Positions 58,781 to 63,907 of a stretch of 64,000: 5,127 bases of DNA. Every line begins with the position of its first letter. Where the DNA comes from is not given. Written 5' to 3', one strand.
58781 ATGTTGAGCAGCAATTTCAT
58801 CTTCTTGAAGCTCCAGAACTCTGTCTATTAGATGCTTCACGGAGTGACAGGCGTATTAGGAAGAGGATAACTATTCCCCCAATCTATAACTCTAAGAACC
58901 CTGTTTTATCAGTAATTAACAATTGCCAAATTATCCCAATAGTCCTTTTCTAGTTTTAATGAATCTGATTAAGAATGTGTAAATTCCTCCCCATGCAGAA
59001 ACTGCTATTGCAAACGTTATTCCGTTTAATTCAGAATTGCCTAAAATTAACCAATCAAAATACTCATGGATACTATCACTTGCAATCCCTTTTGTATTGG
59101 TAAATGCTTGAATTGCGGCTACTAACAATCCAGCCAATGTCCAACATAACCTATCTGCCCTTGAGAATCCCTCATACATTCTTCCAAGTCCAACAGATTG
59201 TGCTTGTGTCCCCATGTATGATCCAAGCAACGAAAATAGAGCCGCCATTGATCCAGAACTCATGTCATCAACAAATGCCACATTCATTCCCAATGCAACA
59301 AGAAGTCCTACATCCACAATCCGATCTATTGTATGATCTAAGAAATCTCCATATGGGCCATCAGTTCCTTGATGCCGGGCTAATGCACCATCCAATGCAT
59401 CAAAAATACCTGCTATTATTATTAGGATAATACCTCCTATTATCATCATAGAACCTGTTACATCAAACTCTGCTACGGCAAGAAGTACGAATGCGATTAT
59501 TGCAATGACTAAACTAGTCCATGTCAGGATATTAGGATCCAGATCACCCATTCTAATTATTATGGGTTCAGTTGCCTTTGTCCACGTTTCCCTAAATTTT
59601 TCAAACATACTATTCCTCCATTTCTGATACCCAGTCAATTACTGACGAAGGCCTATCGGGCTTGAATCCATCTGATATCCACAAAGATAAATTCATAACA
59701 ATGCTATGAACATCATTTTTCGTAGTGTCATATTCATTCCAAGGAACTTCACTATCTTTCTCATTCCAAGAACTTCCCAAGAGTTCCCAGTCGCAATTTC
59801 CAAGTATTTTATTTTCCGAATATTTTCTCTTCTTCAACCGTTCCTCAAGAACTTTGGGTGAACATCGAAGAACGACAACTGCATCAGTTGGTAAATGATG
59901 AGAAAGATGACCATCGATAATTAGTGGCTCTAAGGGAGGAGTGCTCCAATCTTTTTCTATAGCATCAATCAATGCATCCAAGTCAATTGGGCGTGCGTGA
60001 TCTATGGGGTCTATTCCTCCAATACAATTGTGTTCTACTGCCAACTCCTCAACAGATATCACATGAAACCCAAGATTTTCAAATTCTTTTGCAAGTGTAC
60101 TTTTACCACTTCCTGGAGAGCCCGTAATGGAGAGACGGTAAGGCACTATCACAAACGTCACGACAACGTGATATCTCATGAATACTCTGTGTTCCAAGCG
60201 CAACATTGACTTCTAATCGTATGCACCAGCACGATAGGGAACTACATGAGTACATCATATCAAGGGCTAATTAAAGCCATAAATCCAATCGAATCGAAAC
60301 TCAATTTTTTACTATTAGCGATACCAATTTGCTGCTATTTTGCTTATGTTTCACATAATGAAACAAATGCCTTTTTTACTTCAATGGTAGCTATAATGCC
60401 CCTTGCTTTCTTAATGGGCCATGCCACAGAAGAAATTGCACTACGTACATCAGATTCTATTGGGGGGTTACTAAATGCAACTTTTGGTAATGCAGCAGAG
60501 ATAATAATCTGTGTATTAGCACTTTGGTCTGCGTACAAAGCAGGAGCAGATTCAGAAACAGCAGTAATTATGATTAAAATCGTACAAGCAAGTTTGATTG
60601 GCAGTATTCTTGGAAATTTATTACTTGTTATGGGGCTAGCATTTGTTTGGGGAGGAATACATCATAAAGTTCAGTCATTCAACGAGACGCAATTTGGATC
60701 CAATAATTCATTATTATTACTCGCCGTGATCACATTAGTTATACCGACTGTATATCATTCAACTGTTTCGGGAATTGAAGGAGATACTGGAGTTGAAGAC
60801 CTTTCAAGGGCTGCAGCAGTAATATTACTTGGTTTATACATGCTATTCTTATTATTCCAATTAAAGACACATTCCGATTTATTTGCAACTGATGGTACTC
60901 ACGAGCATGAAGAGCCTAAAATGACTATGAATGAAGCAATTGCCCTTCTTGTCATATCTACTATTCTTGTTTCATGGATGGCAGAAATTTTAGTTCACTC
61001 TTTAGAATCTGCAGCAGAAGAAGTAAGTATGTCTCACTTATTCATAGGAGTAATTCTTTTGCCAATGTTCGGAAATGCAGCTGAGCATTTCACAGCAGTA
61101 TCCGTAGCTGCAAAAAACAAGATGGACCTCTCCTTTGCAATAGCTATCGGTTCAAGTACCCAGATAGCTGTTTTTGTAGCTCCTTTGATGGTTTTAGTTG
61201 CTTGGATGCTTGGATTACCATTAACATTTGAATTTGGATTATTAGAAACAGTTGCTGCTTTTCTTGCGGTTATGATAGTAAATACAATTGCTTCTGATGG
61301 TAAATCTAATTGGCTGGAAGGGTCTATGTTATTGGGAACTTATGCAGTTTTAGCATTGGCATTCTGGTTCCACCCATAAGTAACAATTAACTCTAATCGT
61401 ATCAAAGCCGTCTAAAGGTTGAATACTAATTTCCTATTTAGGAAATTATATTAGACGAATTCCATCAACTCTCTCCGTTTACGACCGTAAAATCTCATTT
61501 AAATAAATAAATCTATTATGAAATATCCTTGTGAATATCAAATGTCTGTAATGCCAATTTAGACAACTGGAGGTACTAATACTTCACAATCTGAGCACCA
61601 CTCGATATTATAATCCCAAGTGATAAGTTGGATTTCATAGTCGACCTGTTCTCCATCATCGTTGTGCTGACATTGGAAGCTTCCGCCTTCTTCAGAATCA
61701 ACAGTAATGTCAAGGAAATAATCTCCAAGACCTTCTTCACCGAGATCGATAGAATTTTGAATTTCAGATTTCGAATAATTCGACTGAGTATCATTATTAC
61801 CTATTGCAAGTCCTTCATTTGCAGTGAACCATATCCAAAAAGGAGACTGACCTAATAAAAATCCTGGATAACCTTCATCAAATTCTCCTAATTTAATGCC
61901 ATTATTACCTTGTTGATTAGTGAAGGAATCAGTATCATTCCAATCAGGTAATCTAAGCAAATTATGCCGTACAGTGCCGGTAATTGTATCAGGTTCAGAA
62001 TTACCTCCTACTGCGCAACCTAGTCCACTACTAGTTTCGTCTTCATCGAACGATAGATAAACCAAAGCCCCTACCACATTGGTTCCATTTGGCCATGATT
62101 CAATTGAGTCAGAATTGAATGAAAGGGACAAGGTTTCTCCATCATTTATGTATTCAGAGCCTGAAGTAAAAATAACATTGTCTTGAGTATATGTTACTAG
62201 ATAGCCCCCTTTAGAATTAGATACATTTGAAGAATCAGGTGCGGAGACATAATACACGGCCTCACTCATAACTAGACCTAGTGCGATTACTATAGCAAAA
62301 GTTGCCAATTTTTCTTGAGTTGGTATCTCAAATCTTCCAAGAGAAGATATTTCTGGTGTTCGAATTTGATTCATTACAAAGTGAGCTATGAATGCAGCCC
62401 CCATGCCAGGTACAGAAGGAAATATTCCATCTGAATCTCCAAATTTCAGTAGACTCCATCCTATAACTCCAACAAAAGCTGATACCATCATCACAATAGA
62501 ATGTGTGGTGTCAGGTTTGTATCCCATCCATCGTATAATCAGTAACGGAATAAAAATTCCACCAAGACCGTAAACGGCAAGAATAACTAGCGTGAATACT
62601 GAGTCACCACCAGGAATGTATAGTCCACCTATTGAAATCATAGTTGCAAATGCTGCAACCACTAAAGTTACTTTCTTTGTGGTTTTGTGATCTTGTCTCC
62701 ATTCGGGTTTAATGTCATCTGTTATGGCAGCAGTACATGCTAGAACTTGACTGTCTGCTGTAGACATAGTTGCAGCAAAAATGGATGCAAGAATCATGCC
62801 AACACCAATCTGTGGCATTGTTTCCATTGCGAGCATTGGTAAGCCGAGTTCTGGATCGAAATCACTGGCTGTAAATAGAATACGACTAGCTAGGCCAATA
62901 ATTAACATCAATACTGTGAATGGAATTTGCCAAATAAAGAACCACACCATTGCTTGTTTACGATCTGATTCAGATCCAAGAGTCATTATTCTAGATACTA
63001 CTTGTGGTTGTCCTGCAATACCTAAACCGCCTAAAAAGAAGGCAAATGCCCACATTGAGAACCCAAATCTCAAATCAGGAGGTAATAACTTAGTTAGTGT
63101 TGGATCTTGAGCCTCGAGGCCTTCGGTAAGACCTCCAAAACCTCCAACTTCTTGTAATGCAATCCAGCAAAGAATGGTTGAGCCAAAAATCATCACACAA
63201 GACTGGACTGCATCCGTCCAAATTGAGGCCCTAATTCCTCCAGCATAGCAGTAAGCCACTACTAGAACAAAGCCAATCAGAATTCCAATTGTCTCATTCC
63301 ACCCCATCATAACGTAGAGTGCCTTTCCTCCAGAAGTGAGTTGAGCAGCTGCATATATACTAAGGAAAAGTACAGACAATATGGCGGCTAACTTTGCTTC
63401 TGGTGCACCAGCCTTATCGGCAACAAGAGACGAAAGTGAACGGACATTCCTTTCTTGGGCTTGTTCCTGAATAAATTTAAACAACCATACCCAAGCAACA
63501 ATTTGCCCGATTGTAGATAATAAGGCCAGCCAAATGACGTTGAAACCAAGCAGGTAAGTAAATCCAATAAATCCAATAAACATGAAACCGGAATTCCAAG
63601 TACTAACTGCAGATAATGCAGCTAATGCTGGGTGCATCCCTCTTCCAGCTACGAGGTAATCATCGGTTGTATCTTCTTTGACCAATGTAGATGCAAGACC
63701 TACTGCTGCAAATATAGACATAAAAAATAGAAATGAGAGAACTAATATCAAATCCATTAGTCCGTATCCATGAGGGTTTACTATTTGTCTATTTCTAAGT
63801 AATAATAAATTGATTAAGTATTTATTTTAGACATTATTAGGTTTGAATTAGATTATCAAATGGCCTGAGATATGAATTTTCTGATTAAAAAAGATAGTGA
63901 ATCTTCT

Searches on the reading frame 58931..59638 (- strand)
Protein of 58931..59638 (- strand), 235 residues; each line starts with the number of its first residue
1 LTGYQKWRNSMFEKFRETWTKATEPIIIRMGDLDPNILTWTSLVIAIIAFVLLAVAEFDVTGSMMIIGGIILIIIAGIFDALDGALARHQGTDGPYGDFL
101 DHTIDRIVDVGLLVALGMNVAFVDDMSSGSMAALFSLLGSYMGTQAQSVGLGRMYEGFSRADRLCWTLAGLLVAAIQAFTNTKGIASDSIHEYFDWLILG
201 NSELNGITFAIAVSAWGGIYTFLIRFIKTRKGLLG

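Call 81: search_protein_families(library=pfam, proteins=[window:58931-59638:-], max_evalue=0.0001)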
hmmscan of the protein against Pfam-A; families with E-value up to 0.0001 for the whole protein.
window:58931-59638:- (235 aa): 1 family
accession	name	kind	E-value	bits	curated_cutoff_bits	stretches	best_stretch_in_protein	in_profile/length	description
PF01066.26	CDP-OH_P_transf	-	6.6e-10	40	22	1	35-117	4-79/152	CDP-alcohol phosphatidyltransferase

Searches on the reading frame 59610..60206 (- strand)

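Call 81: search_protein_families(library=pfam, proteins=[window:59610-60206:-], max_evalue=0.0001)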
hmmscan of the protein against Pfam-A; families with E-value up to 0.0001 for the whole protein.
window:59610-60206:- (198 aa): 4 families
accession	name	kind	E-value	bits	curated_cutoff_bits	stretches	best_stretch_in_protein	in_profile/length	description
PF13238.12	AAA_18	-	1.6e-23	84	29.4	1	27-141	3-125/128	AAA domain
PF13207.12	AAA_17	-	5.4e-06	27.2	27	1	28-128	1-124/136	AAA domain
PF01712.25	dNK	-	1.5e-05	25.3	27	0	103-145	118-161/203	Deoxynucleoside kinase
PF13671.12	AAA_33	-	2.7e-05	24.9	27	0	28-54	5-32/143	AAA domain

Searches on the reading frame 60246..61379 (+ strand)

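Call 82: search_protein_families(library=ncbifam, proteins=[window:60246-61379:+], max_evalue=0.00001)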
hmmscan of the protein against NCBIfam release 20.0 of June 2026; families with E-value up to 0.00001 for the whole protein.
window:60246-61379:+ (377 aa): 4 families
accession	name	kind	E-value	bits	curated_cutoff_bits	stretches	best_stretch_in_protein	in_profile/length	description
TIGR00378.1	cax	equivalog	1.4e-106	356.7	211.15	1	22-374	1-349/349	calcium/proton exchanger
TIGR00846.1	caca2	superfamily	1.9e-96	323.1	317.45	1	15-374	12-372/372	calcium/proton exchanger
TIGR00367.1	TIGR00367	hypoth_equivalog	2.4e-13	49.9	179.65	1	112-367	68-310/312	calcium/sodium antiporter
NF007895.0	PRK10599.1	equivalog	1e-07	31.5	505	1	45-368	45-359/366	sodium-potassium/proton antiporter ChaA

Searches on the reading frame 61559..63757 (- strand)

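Call 82: search_protein_families(library=ncbifam, proteins=[window:61559-63757:-], max_evalue=0.00001)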
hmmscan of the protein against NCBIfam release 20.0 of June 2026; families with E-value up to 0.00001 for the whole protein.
window:61559-63757:- (732 aa): 10 families
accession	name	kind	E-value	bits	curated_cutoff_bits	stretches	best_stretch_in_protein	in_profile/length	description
TIGR02121.1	Na_Pro_sym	equivalog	1.5e-48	165.8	515.5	1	6-467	4-470/488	sodium/proline symporter PutP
TIGR00813.1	sss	superfamily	4e-45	154.6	184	1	34-407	1-391/411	sodium/solute symporter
TIGR02119.1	panF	equivalog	3e-30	105.7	328.05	1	3-464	7-466/471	sodium/pantothenate symporter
NF011948.0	PRK15419.1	equivalog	3.3e-26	92.2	955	1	11-447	16-457/502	sodium/proline symporter PutP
NF058657.1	MncbAcdTpMctC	equivalog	4.2e-17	61.8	670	1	11-381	12-394/527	monocarboxylic acid transporter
TIGR03648.1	Na_symport_lg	subfamily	3.4e-16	58.8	320.75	1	11-204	7-195/547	VC_2705 family sodium/solute symporter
NF006903.2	PRK09395.1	subfamily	4.8e-15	55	750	1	12-374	42-414/552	cation/acetate symporter ActP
TIGR02711.1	symport_actP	equivalog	1.2e-10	40.8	1099.25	1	9-374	38-411/549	cation/acetate symporter ActP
NF009135.0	PRK12488.1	subfamily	1.2e-09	37.3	850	1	8-377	37-413/549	cation/acetate symporter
NF007790.0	PRK10484.1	equivalog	2.4e-09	36.6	401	1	3-441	3-455/527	solute:sodium symporter family transporter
